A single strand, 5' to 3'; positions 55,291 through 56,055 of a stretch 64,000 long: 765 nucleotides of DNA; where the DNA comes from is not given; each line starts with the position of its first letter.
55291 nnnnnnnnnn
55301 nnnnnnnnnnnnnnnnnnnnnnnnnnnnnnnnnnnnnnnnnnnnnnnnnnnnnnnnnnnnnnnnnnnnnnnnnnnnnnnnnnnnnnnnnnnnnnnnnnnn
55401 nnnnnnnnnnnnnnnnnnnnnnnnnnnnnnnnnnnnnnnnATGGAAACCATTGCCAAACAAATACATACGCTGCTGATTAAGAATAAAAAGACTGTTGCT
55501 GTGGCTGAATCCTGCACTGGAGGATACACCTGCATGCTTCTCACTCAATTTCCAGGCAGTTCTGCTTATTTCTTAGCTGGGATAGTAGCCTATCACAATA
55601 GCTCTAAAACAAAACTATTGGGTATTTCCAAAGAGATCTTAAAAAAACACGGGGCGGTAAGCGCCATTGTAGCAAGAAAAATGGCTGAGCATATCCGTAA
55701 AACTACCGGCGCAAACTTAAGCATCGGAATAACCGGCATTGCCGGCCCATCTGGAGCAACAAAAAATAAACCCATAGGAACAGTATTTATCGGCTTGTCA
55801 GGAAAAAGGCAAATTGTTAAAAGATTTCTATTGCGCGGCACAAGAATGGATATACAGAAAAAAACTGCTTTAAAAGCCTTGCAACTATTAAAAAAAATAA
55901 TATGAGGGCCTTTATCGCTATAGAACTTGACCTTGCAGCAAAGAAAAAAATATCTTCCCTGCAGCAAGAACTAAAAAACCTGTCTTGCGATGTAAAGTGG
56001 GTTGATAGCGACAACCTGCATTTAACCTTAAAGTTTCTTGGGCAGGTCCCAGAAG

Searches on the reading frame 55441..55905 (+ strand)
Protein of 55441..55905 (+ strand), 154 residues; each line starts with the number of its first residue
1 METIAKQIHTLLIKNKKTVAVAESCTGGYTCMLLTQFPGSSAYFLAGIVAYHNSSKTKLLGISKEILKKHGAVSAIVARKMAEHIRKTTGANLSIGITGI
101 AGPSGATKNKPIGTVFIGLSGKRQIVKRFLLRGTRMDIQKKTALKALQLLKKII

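Call 77: find_encoding_contigs(protein=window:55441-55905:+, flank=2500, max_places=10)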
Protein window:55441-55905:+ (154 aa): 2 contigs read that carry it; 2 places shown.
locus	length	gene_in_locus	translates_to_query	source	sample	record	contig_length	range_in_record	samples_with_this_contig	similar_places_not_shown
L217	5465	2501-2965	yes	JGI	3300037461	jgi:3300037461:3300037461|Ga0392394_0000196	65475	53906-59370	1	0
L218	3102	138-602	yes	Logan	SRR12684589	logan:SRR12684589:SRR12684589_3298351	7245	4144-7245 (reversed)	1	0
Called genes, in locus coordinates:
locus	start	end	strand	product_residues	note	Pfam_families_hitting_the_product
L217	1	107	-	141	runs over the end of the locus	PF01029:NusB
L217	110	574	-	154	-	PF00885:DMRL_synthase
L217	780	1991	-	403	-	PF00926:DHBP_synthase, PF00925:GTP_cyclohydro2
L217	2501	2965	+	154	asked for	PF02464:CinA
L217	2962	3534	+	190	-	PF10469:AKAP7_NLS, PF02834:LigT_PEase, PF13563:2_5_RNA_ligase2, PF02834:LigT_PEase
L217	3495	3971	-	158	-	PF04608:PgpA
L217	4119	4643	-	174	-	PF01066:CDP-OH_P_transf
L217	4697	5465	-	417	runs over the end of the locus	PF00919:UPF0004, PF04055:Radical_SAM, PF18693:TRAM_2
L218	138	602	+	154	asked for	PF02464:CinA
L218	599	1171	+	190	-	PF10469:AKAP7_NLS, PF02834:LigT_PEase, PF13563:2_5_RNA_ligase2, PF02834:LigT_PEase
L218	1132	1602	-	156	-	PF04608:PgpA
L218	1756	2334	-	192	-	PF01066:CDP-OH_P_transf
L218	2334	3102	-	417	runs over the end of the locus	PF00919:UPF0004, PF04055:Radical_SAM, PF18693:TRAM_2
